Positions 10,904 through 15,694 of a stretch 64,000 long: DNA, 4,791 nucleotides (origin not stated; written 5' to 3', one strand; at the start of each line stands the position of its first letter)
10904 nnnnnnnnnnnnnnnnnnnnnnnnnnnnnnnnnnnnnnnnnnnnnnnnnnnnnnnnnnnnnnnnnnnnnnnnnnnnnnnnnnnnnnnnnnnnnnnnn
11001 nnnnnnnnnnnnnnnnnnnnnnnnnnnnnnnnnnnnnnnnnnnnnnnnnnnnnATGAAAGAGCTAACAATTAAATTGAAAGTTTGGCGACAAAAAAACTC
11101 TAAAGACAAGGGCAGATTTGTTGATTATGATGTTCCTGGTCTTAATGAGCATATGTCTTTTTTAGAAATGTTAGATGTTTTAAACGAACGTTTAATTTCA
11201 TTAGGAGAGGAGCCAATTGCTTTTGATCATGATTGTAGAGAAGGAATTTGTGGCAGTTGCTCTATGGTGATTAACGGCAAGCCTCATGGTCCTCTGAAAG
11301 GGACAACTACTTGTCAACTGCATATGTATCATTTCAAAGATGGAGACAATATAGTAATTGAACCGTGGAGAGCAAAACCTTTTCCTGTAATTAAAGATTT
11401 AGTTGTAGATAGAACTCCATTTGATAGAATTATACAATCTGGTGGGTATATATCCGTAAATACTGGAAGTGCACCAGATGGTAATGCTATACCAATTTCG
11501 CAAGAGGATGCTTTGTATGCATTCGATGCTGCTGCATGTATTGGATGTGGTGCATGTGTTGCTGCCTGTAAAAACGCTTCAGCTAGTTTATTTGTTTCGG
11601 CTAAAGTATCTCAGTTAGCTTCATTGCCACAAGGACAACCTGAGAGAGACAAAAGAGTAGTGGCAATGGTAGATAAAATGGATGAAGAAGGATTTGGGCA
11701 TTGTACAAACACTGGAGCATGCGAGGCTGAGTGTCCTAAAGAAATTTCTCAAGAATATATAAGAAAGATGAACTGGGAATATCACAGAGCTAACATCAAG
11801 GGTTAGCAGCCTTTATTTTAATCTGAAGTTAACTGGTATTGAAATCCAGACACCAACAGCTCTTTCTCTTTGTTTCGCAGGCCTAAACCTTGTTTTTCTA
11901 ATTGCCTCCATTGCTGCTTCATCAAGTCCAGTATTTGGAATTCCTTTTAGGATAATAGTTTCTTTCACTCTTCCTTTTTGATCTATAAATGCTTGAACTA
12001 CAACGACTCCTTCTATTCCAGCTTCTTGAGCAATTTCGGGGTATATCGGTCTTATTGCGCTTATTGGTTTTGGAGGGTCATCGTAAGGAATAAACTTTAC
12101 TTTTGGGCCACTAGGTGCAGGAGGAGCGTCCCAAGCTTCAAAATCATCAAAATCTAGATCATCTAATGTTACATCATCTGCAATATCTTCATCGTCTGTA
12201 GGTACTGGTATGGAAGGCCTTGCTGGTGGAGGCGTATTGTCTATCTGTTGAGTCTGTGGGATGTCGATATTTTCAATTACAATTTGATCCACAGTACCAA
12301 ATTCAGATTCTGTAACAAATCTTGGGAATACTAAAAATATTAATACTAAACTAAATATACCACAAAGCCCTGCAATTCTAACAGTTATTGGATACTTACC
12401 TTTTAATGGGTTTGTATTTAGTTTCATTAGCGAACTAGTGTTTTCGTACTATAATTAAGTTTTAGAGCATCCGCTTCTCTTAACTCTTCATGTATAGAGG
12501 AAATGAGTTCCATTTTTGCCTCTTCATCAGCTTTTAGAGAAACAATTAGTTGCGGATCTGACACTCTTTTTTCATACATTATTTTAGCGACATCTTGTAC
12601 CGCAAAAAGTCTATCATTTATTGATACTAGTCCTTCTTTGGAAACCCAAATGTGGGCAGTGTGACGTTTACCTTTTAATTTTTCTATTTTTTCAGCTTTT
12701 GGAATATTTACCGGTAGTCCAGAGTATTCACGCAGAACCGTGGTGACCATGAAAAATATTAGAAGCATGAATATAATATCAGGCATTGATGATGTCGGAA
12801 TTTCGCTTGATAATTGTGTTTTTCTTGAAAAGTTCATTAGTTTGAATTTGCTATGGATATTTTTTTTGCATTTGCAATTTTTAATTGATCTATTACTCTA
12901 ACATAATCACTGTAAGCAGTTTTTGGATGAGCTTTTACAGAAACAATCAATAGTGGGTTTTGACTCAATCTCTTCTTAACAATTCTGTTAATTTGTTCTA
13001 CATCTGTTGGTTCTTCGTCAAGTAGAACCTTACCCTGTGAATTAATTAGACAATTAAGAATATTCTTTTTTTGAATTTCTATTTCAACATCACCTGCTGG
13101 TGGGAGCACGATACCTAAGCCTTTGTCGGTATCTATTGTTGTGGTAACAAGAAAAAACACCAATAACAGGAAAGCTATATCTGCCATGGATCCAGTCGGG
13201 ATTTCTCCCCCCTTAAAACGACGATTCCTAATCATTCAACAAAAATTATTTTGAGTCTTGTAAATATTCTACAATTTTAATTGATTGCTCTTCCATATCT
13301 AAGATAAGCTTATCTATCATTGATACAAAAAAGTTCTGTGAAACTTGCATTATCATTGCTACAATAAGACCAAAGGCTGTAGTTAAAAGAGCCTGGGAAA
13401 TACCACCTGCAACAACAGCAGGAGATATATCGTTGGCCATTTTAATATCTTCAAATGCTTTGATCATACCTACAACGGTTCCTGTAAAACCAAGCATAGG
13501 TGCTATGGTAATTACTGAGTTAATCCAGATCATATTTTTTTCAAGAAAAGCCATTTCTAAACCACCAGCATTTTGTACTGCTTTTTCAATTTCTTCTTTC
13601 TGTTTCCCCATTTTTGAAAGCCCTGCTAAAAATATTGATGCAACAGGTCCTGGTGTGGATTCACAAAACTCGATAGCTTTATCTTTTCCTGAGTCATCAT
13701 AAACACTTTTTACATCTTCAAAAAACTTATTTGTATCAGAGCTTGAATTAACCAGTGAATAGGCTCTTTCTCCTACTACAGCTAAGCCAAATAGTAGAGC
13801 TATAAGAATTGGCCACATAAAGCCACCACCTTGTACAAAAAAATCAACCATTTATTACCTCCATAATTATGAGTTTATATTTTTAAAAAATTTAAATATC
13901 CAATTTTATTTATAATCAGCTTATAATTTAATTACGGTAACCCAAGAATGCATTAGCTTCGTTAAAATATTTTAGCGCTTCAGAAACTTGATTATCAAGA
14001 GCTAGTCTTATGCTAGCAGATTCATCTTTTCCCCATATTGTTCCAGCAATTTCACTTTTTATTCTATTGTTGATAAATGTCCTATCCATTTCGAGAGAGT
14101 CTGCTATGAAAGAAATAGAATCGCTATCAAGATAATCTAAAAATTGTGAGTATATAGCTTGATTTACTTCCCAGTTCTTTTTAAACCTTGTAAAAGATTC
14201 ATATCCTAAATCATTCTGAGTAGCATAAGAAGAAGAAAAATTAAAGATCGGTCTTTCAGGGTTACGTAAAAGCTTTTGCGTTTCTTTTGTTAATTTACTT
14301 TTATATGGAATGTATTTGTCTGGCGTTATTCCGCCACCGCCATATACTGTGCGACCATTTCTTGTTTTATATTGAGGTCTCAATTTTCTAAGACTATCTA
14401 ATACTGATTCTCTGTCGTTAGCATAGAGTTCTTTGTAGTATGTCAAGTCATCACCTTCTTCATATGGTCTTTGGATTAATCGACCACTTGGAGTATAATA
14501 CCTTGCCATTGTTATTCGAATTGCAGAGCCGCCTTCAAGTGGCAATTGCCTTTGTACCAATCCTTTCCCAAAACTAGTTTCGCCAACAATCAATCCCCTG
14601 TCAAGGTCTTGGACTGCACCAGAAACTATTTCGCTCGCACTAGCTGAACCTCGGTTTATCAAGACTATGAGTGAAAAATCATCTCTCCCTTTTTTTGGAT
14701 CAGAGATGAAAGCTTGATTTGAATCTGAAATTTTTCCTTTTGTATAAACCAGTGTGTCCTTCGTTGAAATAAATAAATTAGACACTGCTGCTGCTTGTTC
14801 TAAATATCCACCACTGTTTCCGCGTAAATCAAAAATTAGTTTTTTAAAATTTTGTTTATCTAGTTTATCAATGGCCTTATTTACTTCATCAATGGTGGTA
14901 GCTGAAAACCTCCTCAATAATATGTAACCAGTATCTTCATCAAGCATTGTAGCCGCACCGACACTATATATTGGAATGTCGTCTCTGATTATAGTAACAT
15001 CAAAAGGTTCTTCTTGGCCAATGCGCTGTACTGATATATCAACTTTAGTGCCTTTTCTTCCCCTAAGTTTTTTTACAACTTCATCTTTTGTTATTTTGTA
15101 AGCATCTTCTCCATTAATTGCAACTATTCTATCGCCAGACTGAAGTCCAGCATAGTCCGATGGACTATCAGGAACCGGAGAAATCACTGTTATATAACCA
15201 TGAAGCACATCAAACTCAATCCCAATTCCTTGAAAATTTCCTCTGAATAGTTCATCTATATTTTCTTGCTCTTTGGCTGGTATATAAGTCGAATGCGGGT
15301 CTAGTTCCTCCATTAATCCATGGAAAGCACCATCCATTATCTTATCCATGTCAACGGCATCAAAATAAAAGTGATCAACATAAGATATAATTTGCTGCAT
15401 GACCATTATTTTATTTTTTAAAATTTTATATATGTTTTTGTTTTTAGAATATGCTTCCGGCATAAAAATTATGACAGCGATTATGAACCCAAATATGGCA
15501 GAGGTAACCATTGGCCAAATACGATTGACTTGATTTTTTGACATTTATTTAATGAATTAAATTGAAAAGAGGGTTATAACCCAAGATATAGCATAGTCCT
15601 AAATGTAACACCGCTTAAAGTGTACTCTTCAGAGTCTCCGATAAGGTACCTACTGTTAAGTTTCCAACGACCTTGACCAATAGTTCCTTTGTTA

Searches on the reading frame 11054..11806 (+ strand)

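Call 30: search_protein_families(library=pfam, proteins=[window:11054-11806:+], max_evalue=0.00001)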
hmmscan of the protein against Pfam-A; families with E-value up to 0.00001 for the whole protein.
window:11054-11806:+ (250 aa): 6 families
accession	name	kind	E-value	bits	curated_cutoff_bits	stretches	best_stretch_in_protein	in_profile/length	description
PF13085.11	Fer2_3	-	2.3e-27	95.5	27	1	7-123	1-105/107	2Fe-2S iron-sulfur cluster binding domain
PF13183.11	Fer4_8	-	2.1e-09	38.2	27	1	159-231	2-68/68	4Fe-4S dicluster domain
PF12838.12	Fer4_7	-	5.3e-08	33.6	27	1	162-230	2-51/52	4Fe-4S dicluster domain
PF13187.11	Fer4_9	-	7.8e-08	32.7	27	0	154-174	34-49/52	4Fe-4S dicluster domain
PF13237.11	Fer4_10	-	3.1e-06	27.5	25.5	1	157-228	4-53/53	4Fe-4S dicluster domain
PF13534.11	Fer4_17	-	7.8e-06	26.8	22.2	1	161-232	1-61/61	4Fe-4S dicluster domain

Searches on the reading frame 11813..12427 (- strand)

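Call 30: search_protein_families(library=pfam, proteins=[window:11813-12427:-], max_evalue=0.00001)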
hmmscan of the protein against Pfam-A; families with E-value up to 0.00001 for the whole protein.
window:11813-12427:- (204 aa): 1 family
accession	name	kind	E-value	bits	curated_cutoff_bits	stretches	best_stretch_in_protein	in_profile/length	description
PF03544.19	TonB_C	-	3.7e-21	75.8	24.6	1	126-203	2-79/79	Gram-negative bacterial TonB protein C-terminal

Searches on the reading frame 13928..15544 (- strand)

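Call 30: search_protein_families(library=pfam, proteins=[window:13928-15544:-], max_evalue=0.00001)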
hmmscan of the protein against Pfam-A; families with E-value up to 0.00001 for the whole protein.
window:13928-15544:- (538 aa): 4 families
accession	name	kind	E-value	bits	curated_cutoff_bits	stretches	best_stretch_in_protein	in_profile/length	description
PF03572.23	Peptidase_S41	-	5.5e-46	156.6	24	1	204-359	1-156/165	Peptidase family S41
PF17820.7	PDZ_6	-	4.5e-12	46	27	1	120-174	2-54/54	PDZ domain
PF13180.12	PDZ_2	-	5.1e-11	43.1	27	1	106-184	2-79/80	PDZ domain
PF00595.29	PDZ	-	5.9e-10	39.8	23.2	1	108-172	13-80/81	PDZ domain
